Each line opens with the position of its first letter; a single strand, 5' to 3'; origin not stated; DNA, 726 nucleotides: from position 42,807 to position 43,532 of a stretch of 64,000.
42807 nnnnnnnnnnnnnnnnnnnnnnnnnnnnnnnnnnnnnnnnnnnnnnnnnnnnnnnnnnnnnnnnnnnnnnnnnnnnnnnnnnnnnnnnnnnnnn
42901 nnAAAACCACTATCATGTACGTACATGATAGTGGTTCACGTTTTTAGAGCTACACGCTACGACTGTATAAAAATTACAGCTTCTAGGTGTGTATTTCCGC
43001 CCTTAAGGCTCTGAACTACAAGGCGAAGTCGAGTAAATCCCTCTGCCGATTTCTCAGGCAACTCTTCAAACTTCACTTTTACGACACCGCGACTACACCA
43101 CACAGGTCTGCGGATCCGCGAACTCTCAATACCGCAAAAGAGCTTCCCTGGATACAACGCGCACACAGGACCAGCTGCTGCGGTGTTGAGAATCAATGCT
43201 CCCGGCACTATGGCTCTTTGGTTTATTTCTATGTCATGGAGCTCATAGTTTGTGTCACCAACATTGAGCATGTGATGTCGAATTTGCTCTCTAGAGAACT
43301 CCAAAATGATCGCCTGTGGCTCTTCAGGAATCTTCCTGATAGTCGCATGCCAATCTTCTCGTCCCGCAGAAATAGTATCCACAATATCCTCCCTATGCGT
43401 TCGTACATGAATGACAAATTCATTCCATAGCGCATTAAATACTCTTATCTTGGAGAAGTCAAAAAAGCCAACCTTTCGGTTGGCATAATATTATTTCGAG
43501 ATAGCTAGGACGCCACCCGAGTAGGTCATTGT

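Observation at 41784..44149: Second insertion in the str operon: FabZ-like hotdog protein + unknown protein + CARDB-like surface protein between rpsG and fusA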

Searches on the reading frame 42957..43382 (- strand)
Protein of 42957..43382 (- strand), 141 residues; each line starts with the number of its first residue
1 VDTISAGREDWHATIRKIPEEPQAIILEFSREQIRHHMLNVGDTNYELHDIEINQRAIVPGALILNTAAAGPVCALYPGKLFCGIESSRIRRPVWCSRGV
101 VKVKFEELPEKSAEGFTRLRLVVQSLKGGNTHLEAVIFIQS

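Call 3: search_protein_families(library=pfam, proteins=[window:42957-43382:-], max_evalue=1)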
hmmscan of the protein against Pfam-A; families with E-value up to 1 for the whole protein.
window:42957-43382:- (141 aa): 1 family
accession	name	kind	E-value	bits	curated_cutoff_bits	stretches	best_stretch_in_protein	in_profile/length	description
PF12392.13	DUF3656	-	0.11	13.6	22.1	1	28-60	56-89/109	Collagenase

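Call 5: find_homologous_proteins(query=window:42957-43382:-)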
Query window:42957-43382:- (141 aa): 1 proteins with E <= 0.001 among 10 candidates.
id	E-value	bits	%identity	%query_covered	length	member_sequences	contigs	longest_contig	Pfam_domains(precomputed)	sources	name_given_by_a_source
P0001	1.7e-88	312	100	100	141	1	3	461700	-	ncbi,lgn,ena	-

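Call 6: search_protein_families(library=ncbifam, proteins=[window:42957-43382:-], max_evalue=1)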
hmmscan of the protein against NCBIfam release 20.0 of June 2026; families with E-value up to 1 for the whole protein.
window:42957-43382:- (141 aa): 0 families

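Call 7: find_encoding_contigs(protein=P0001, flank=10000, max_places=6)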
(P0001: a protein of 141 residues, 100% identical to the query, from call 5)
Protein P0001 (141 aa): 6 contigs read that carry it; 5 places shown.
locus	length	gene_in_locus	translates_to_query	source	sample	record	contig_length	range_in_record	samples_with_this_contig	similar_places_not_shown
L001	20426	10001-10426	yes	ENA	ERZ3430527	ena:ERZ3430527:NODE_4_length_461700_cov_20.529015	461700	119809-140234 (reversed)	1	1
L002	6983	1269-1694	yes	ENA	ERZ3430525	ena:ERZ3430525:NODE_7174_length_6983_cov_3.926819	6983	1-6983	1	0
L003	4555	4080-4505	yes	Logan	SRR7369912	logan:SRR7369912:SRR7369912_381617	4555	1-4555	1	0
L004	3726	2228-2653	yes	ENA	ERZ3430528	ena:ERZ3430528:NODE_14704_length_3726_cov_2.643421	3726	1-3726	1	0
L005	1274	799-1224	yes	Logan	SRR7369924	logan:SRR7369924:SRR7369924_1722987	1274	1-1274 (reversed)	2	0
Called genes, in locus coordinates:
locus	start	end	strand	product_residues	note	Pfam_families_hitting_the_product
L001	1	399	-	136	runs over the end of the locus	PF11969:DcpS_C, PF01230:HIT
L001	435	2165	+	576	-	PF01368:DHH, PF02272:DHHA1, PF17768:RecJ_OB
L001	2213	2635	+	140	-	PF00075:RNase_H, PF13456:RVT_3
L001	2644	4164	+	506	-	PF13567:DUF4131, PF03772:Competence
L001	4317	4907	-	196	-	PF02777:Sod_Fe_C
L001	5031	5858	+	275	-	-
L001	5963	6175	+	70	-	-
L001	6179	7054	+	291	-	PF00753:Lactamase_B, PF12706:Lactamase_B_2 (weak)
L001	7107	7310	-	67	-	PF00830:Ribosomal_L28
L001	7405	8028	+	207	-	PF02163:Peptidase_M50 (weak)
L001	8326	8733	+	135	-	PF00164:Ribosom_S12_S23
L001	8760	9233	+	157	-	PF00177:Ribosomal_S7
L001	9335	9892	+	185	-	-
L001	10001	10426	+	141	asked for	-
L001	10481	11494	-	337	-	-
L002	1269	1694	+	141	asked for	-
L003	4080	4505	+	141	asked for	-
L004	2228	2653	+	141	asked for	-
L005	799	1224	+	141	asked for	-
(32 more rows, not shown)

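Call 15: search_solved_structures(query=window:42957-43382:-, max_evalue=10, show_alignments=3)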
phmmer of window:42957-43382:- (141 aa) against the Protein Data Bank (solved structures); distinct sequences matched with E-value up to 10: 2.
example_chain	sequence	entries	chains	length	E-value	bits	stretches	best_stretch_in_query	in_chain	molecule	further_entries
6n3p_A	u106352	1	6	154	0.093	16.1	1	53-122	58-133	3-hydroxyacyl-[acyl-carrier-protein] dehydratase FabZ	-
5awm_A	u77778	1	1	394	0.15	15.5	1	31-77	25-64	Stress-activated protein kinase JNK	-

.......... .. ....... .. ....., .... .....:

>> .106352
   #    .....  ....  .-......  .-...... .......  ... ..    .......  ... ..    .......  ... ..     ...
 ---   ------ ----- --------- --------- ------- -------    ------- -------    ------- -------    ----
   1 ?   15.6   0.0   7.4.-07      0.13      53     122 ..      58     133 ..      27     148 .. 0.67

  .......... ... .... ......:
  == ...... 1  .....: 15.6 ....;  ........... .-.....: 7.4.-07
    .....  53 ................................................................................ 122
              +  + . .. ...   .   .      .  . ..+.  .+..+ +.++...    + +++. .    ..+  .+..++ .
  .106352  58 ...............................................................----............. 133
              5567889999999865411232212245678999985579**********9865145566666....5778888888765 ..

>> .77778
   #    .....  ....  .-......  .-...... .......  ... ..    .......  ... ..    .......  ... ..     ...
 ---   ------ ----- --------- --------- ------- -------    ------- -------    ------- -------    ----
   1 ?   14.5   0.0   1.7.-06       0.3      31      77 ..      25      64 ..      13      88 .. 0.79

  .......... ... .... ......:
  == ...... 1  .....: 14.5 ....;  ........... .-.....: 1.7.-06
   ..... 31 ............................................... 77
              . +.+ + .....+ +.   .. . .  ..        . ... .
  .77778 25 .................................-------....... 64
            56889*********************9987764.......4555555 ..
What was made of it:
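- Checked: An unbiased PDB search reproduces this alignment: the top hit is FabZ 6n3p, E = 0.093 (call 15).
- PDB top hit is FabZ, E = 0.093 (call 15).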

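Call 18: search_protein_families(library=phrogs, proteins=[window:42957-43382:-], max_evalue=1)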
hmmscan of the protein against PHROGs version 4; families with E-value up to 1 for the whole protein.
window:42957-43382:- (141 aa): 0 families

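Call 19: search_protein_families(library=padloc, proteins=[window:42957-43382:-], max_evalue=1)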
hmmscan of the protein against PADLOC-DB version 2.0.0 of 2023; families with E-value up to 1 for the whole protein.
window:42957-43382:- (141 aa): 0 families

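Call 26: predict_structure(protein=window:42957-43382:-)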
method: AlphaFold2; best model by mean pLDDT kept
length: 141 residues; sequences in the alignment: 1
mean_pLDDT: 37.3   pTM: 0.33
mean pLDDT of the five models: 37.3, 36.5, 36.2, 35.4, 30.9
residues with pLDDT >= 90: 0; 70-90: 0; 50-70: 15; < 50: 126
segments of 3 or more residues with pLDDT < 50: 1-104, 124-141
pLDDT, mean of each block of 10 residues (from residue 1): 31 39 38 28 27 28 34 39 35 32 54 51 45 41 38
secondary structure, 60 per line:
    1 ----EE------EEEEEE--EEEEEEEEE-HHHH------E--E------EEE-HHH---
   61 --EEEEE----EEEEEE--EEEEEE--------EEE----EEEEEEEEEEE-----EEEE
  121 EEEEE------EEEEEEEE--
elements in order: E13-18 E21-29 H31-34 E51-53 E63-67 E72-77 E80-85 E94-96 E101-111 E117-125 E132-139
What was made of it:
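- On FabZ / FabA-type dehydratase (hotdog fold): The single-sequence AlphaFold2 model has pLDDT 37 (call 26).
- The AlphaFold single-sequence model is unusable (pLDDT 37) and shows no central helix (call 26).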

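Call 31: search_protein_representatives(protein=window:42957-43382:-)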
Query: 141 residues. Proteins with E-value up to 0.001 (for the whole library): 3; up to 1e-10: 1; up to 1e-30: 1. The best 3 are listed.
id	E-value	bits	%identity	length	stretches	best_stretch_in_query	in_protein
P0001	5.5e-89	311.7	100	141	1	1-141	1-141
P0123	3.7e-05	40.1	32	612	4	13-44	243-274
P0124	8.7e-04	35.7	52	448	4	56-82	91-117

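Call 33: search_protein_families(library=pfam, proteins=[P0123, P0124], max_evalue=0.01)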
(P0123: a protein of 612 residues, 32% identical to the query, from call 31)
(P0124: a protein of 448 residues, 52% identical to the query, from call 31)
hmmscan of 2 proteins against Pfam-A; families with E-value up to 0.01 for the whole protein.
P0123 (612 aa): 2 families
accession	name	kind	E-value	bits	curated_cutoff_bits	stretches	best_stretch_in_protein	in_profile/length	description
PF08494.16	DEAD_assoc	-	2.8e-05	24.5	23.5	0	545-566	92-113/191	DEAD/H associated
PF19770.4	DUF6256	-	0.0014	19.2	25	0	238-276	72-107/109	Family of unknown function (DUF6256)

P0124 (448 aa): 3 families
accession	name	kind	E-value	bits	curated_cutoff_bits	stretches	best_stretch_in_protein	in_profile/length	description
PF02237.23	BPL_C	-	6.3e-05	23.3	21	0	64-78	32-46/48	Biotin protein ligase C terminal domain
PF19340.5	GCP6_N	-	0.0042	16.7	23.3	0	126-152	116-142/315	Gamma-tubulin complex component 6 N-terminus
PF08184.16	Cuticle_2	-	0.0053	17.2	25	0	71-89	12-30/59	Cuticle protein 7 isoform family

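Call 39: fold_search(model_id=the predicted structure, library=pdb)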
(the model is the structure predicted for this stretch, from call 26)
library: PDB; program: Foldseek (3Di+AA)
matches with E <= 10: 544; with E <= 0.001: 0
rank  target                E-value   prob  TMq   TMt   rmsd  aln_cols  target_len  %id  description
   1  5trc_A                2.9e-01  0.08  0.18  0.09  18.7       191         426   13  Crystal structure of phosphorylated AC3-AC5 domains of yeast acetyl-CoA carboxylase (released 2016-12-07)
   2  4oqe_A                3.8e-01  0.09  0.15  0.10  15.2        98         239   12  Crystal structure of the tylM1 N,N-dimethyltransferase in complex with SAH and TDP-Fuc3NMe (released 2014-02-26)
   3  3o5x                  5.0e-01  0.10  0.22  0.14  15.7       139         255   16  Crystal structure of the oncogenic tyrosine phosphatase SHP2 complexed with a salicylic acid-based small molecule inhibi (released 2010-08-11)
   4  7apk_F                5.9e-01  0.20  0.22  0.11   9.7        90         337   13  Structure of the human THO - UAP56 complex (released 2020-12-16)
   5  3mow                  5.9e-01  0.09  0.22  0.13  15.1       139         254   14  Crystal structure of SHP2 in complex with a tautomycetin analog TTN D-1 (released 2011-05-04)
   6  8u7w_B                6.2e-01  0.08  0.21  0.07  15.2       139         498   14  Crystal structure of non-receptor protein tyrosine phosphatase SHP2 in complex with inhibitor compound 7 (released 2024-01-03)
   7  8s06_B                6.5e-01  0.08  0.21  0.07  14.4       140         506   13  A fragment-based inhibitor of SHP2 (released 2024-03-20)
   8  5ibm_B                8.2e-01  0.09  0.22  0.08  14.2       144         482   14  Structure of S502P, a Cancer-Associated Mutation of the Oncogenic Phosphatase SHP2 (released 2016-04-13)
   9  8u7w_A                8.2e-01  0.08  0.22  0.08  13.2       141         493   13  Crystal structure of non-receptor protein tyrosine phosphatase SHP2 in complex with inhibitor compound 7 (released 2024-01-03)
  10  8u7x_B                8.2e-01  0.08  0.21  0.07  15.3       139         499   14  Crystal structure of non-receptor protein tyrosine phosphatase SHP2 in complex with inhibitor compound 24 (released 2024-01-03)
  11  5ibs_A                9.1e-01  0.08  0.21  0.08  15.1       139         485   14  Structure of E76Q, a Cancer-Associated Mutation of the Oncogenic Phosphatase SHP2 (released 2016-04-13)
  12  9blg_A                9.1e-01  0.08  0.21  0.07  14.8       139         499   14  Crystal structure of non-receptor protein tyrosine phosphatase SHP2 in complex with PF-07284892 (released 2024-05-29)
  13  6cmq_B                9.1e-01  0.07  0.21  0.09  16.2       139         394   14  Structure of human SHP2 without N-SH2 domain (released 2018-11-14)
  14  8cbh_B                9.6e-01  0.08  0.21  0.08  13.8       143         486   12  SHP2 in complex with a novel allosteric inhibitor (released 2023-04-26)
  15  8t7q_A                9.6e-01  0.08  0.22  0.08  14.1       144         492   14  Identification of GDC-1971 (RLY-1971), a SHP2 inhibitor designed for the treatment of solid tumors (released 2023-10-11)
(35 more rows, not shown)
